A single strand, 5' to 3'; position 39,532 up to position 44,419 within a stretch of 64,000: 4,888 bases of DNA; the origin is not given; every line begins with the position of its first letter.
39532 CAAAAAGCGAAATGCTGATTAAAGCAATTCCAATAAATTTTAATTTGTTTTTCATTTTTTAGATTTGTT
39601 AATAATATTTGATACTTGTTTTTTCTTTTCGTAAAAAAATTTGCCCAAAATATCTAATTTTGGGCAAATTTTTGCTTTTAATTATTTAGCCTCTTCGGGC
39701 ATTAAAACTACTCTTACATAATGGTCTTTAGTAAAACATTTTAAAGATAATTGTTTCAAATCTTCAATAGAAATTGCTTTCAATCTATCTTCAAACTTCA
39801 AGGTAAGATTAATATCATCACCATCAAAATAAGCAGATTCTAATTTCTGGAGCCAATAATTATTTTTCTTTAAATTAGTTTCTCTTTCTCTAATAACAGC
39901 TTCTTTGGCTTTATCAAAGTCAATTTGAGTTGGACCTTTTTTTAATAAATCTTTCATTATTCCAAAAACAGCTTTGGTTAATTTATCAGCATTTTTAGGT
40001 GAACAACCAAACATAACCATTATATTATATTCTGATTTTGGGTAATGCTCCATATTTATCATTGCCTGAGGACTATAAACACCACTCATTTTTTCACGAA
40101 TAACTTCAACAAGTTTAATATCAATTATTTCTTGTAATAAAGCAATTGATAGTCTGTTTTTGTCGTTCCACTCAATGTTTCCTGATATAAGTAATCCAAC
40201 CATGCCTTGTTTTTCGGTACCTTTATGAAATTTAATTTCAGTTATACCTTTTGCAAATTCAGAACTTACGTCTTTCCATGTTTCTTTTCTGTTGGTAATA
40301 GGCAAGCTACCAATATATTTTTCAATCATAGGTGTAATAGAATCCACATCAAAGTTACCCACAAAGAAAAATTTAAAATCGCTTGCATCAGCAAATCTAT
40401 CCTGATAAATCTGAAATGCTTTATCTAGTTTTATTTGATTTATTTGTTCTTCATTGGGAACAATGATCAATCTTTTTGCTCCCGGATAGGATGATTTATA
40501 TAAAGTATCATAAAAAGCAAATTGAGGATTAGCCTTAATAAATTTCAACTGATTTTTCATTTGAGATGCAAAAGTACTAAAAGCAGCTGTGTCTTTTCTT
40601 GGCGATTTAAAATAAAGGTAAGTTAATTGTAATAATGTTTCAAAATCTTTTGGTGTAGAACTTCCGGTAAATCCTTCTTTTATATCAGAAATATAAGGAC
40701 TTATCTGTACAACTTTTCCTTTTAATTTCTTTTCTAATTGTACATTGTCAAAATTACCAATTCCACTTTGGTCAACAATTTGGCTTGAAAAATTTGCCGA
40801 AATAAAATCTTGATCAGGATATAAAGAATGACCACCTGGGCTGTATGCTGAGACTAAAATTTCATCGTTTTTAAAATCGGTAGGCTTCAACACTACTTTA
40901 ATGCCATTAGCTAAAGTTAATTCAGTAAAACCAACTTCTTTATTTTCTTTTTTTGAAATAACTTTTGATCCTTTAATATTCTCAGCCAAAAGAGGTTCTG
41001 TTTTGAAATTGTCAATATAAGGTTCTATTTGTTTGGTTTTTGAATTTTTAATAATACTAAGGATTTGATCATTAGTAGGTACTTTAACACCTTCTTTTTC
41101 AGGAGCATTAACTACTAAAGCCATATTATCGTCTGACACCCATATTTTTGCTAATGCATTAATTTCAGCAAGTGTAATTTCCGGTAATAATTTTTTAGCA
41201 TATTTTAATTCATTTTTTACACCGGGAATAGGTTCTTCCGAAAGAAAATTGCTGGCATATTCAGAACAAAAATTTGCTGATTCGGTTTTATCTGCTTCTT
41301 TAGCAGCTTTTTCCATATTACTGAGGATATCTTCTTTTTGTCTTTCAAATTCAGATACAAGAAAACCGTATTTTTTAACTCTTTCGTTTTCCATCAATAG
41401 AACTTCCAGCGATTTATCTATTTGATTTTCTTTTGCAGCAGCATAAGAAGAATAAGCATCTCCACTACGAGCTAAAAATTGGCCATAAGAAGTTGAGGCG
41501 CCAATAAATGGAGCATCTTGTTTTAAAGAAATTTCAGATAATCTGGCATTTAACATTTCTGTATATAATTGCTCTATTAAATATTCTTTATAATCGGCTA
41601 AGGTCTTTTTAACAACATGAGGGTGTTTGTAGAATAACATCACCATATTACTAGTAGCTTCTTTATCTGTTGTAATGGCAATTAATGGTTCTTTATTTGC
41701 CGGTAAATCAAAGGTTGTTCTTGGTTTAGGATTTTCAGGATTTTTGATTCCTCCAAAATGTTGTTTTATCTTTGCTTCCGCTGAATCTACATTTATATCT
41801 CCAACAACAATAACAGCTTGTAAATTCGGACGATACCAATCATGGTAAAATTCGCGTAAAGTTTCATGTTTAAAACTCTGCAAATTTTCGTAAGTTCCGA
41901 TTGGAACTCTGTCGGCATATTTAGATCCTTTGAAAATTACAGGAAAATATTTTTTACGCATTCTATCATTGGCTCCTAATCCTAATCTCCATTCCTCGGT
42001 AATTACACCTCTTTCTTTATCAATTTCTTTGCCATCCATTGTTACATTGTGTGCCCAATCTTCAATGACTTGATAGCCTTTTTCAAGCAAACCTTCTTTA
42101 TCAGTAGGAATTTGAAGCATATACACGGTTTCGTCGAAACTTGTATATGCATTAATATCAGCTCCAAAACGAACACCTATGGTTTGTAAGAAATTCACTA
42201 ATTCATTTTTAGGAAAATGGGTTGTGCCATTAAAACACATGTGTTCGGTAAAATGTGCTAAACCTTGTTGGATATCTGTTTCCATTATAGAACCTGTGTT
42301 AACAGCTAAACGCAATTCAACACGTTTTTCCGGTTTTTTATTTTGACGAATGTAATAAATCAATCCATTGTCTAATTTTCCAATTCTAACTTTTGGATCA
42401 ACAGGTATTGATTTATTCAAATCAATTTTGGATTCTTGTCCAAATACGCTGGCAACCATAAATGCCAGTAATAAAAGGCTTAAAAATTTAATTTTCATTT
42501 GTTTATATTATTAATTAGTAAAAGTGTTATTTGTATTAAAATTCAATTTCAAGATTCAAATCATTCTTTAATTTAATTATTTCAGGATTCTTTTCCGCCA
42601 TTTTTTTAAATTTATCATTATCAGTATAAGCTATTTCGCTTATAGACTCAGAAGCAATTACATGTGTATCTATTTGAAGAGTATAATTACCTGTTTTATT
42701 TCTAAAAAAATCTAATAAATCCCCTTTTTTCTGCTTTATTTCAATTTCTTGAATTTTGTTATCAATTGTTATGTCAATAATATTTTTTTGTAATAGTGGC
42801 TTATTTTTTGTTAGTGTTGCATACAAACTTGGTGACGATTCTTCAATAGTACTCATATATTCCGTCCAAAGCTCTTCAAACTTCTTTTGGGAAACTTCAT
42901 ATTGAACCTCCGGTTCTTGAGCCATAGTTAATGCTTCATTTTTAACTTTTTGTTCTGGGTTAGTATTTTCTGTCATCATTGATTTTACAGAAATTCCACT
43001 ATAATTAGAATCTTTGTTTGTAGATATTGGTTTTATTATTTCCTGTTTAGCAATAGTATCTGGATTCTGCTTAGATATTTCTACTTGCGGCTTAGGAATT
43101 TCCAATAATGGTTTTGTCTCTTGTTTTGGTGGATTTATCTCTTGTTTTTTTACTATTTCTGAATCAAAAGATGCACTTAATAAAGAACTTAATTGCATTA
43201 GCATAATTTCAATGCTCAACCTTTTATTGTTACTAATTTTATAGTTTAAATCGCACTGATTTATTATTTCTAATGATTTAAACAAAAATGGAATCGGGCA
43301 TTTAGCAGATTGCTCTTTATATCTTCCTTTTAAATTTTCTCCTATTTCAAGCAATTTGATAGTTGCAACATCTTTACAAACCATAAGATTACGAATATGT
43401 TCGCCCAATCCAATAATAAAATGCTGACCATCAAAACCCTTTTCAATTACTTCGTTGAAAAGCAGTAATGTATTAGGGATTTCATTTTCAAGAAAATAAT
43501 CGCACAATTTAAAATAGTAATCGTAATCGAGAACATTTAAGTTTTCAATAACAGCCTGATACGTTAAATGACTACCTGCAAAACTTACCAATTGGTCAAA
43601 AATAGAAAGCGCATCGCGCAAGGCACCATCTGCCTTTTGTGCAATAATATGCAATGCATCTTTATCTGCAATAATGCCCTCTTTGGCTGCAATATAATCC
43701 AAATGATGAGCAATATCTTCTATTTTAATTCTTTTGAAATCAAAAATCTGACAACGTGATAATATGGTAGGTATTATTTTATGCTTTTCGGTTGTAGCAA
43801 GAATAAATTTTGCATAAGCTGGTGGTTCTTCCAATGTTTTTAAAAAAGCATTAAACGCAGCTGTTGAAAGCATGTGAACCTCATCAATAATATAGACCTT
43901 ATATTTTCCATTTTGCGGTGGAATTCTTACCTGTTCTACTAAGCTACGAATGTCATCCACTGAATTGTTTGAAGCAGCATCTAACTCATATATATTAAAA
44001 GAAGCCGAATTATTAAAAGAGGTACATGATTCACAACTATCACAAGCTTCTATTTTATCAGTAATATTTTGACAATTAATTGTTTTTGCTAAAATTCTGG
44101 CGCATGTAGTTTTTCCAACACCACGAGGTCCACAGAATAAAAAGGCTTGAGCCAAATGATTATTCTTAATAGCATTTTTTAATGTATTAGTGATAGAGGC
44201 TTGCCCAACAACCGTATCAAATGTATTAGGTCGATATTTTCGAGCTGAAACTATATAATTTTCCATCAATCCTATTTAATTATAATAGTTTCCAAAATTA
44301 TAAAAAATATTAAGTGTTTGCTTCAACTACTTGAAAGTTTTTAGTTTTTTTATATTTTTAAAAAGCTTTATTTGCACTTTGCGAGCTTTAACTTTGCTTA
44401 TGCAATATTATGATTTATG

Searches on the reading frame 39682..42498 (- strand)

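Call 96: search_protein_families(library=pfam, proteins=[window:39682-42498:-], max_evalue=0.001)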
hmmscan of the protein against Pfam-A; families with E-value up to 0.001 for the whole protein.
window:39682-42498:- (938 aa): 2 families
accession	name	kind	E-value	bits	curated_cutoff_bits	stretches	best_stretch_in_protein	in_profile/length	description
PF05193.26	Peptidase_M16_C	-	3.8e-37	128.3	23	2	698-867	10-180/181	Peptidase M16 inactive domain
PF00675.25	Peptidase_M16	-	3.1e-28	99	22.3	1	52-169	5-115/149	Insulinase (Peptidase family M16)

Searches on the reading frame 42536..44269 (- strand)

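Call 47: search_protein_families(library=pfam, proteins=[window:42536-44269:-], max_evalue=0.00001)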
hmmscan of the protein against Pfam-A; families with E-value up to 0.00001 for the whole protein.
window:42536-44269:- (577 aa): 5 families
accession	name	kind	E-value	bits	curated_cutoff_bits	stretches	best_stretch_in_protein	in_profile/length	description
PF13177.12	DNA_pol3_delta2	-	6.8e-45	153.4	27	1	23-181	2-160/161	DNA polymerase III, delta subunit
PF22608.2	DNAX_ATPase_lid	-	3.9e-13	49.4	27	1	186-231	2-47/49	DNA polymerase III clamp loader subunit, ATPase lid domain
PF00004.35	AAA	-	6.3e-12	46.5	21.2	1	44-175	2-125/131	ATPase family associated with various cellular activities (AAA)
PF13401.12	AAA_22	-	1.2e-07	32.6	27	1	40-159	5-122/130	AAA domain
PF05496.18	RuvB_N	-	1e-06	29.1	27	0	13-67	2-60/159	Holliday junction DNA helicase RuvB P-loop domain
